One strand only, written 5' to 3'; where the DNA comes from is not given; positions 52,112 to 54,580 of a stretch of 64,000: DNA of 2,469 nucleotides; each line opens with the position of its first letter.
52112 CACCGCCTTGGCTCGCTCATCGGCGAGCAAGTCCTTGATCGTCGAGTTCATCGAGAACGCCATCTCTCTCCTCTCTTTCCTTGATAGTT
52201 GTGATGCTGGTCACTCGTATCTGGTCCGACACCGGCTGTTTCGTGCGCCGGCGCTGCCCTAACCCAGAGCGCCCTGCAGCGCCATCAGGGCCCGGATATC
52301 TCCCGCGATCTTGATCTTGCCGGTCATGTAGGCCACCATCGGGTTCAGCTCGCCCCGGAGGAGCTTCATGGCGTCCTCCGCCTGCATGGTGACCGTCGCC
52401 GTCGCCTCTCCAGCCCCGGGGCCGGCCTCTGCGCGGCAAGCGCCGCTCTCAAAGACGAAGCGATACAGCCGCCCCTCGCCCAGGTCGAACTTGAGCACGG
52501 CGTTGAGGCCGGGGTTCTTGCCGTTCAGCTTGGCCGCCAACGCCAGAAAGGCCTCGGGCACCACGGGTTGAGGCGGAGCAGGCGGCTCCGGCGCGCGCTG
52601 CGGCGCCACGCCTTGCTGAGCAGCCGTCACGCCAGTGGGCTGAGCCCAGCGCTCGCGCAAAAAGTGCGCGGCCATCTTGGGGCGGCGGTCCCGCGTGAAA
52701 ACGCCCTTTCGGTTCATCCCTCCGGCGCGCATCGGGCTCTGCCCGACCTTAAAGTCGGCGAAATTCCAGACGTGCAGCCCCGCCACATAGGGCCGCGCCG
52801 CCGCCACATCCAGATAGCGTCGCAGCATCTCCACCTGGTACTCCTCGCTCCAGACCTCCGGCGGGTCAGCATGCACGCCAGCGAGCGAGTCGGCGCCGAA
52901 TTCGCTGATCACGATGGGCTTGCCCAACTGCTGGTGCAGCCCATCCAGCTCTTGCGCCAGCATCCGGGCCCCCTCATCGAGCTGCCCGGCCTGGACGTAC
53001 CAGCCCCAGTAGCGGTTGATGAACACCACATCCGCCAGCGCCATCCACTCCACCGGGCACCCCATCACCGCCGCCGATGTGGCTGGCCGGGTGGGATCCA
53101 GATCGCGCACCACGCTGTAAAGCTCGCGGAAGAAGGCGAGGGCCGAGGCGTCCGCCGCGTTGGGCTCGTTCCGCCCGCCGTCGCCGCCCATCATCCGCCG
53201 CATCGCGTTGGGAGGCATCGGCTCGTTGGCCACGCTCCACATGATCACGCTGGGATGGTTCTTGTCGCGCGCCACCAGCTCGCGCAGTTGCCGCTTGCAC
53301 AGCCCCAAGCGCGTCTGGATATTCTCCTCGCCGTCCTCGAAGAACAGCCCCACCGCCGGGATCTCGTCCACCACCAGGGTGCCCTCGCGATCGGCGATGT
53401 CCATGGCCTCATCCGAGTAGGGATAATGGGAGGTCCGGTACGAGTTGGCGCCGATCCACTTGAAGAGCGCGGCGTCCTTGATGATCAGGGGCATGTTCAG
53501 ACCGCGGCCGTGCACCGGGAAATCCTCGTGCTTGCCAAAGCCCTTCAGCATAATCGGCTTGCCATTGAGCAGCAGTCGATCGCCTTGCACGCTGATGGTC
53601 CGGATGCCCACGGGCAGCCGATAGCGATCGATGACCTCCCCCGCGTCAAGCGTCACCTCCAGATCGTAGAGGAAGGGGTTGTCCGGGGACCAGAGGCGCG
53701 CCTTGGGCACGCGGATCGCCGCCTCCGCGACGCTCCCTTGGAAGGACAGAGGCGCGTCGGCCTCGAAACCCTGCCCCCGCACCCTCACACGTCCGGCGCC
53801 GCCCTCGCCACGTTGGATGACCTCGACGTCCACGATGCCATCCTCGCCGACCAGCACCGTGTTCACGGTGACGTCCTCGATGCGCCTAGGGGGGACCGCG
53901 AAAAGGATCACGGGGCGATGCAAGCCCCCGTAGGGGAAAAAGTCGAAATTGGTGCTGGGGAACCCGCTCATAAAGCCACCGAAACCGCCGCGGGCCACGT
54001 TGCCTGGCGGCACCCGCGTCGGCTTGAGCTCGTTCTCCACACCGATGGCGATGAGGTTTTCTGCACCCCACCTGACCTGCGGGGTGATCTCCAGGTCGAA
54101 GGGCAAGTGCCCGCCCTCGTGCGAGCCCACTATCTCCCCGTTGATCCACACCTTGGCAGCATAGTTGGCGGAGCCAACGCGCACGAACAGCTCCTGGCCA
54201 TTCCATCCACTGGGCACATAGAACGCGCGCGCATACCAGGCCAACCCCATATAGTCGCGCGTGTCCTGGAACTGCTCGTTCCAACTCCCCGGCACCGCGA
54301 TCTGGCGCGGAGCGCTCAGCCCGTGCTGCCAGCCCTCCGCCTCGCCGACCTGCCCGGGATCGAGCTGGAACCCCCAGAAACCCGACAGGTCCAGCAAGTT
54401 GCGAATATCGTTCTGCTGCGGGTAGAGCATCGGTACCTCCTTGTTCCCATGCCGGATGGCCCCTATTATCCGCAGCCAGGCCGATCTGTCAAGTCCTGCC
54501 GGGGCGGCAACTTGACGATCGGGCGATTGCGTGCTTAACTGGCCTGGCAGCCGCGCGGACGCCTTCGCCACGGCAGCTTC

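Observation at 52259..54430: GusA-like GH2 beta-glucuronidase fused to a C-terminal SCP2 sterol-carrier domain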

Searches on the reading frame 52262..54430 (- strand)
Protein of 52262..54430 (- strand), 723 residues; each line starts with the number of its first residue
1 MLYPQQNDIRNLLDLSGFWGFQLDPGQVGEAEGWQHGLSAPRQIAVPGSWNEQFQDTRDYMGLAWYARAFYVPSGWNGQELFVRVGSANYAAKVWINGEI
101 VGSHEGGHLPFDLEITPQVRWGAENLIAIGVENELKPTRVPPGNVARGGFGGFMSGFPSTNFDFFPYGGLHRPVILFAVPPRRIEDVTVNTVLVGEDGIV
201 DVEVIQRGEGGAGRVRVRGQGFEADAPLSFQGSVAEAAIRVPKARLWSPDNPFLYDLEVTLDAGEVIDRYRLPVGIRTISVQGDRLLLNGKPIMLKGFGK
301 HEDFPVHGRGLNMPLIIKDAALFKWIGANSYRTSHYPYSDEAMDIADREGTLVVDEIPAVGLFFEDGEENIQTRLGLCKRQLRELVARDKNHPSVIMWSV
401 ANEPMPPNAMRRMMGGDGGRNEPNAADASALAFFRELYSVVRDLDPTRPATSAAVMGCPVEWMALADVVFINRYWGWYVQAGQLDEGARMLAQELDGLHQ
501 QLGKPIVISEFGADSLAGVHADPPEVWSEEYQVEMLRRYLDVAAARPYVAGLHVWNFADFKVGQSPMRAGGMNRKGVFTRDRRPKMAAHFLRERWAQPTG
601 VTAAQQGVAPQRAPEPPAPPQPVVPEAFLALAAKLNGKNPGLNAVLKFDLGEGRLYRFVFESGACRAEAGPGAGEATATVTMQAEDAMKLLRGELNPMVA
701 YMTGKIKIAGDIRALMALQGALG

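Call 4: search_protein_families(library=pfam, proteins=[window:52262-54430:-], max_evalue=1)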
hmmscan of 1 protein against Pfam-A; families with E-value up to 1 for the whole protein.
window:52262-54430:- (723 aa): 10 families
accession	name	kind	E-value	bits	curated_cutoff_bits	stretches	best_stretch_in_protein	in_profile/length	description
PF02836.23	Glyco_hydro_2_C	-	1.3e-67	228.6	21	1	280-596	2-298/302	Glycosyl hydrolases family 2, TIM barrel domain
PF02837.24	Glyco_hydro_2_N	-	2.5e-19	70.3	28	1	14-180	3-169/169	Glycosyl hydrolases family 2, sugar binding domain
PF02036.22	SCP2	-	1.3e-13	51.6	21.3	1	641-722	18-100/101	SCP-2 sterol transfer family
PF00703.27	Glyco_hydro_2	-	2.1e-13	51.4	23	1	183-277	2-109/109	Glycosyl hydrolases family 2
PF22666.2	Glyco_hydro_2_N2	-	0.00031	21.3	27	1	65-136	51-122/167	Glycosyl hydrolase 2 galactose-binding domain-like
PF13364.12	BetaGal_ABD2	-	0.00067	20.8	23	1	53-132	26-107/112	Beta-galactosidase second all-beta domain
PF14864.11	Alkyl_sulf_C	-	0.0044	17.7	27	1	631-722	20-113/125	Alkyl sulfatase C-terminal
PF22612.2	GH113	-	0.029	14.2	27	1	461-558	175-269/289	Glycoside Hydrolase Family 113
PF21467.3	BetaGal_gal-bd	-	0.045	14.3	27.3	1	63-104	1-40/62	Beta-galactosidase, galactose-binding domain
PF25371.1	DUF7884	-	0.31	11.7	27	1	700-717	59-76/90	Domain of unknown function (DUF7884)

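Call 5: search_protein_families(library=ncbifam, proteins=[window:52262-54430:-], max_evalue=1)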
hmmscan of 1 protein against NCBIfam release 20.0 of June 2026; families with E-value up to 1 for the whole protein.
window:52262-54430:- (723 aa): 12 families
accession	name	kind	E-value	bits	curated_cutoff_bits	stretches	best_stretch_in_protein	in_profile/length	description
NF007538.0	PRK10150.1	equivalog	1.3e-179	598.4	544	2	1-405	1-422/607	beta-glucuronidase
NF050095.1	BetGlucuronLacZ4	equivalog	1.9e-62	211.3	950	2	235-597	234-585/666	beta-glucuronidase LacZ4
NF041462.1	GalA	equivalog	6e-51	173.5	900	2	231-597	242-573/763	beta-galactosidase GalA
NF052611.1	beta_gal_Bga2A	equivalog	1.1e-46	159.4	999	2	163-413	194-467/1007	beta-galactosidase, LacZ type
NF041463.1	GalB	equivalog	6.9e-45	153.2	900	2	235-472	305-531/869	beta-galactosidase GalB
NF007666.0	PRK10340.1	equivalog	1.6e-37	128.9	1284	2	167-413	194-459/1030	beta-galactosidase subunit alpha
NF007074.0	PRK09525.1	subfamily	5.9e-34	117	1221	2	169-403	208-462/1027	beta-galactosidase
NF041100.1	betagal_LacZ_Ttogales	equivalog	6.9e-32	110.1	2000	1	57-403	103-442/1090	beta-galactosidase LacZ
NF049891.1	Bet1-4galacdseBT4156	equivalog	3.2e-28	98.1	1700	1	62-403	77-407/946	exo-beta-1,4-galactosidase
NF049877.1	GlucurArabfur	equivalog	1.2e-23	82.7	1800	2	237-408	602-774/1400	beta-d-glucuronidase/beta-L-arabinofuranosidase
NF049890.1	Bet1-4galacdseBT4151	equivalog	1.5e-23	82.7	1500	3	244-405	289-451/952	exo-beta-1,4-galactosidase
NF045579.1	rhamnoside_JR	domain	1e-05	25.7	50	1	35-134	10-111/123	glycosylhydrolase-like jelly roll fold domain-containing protein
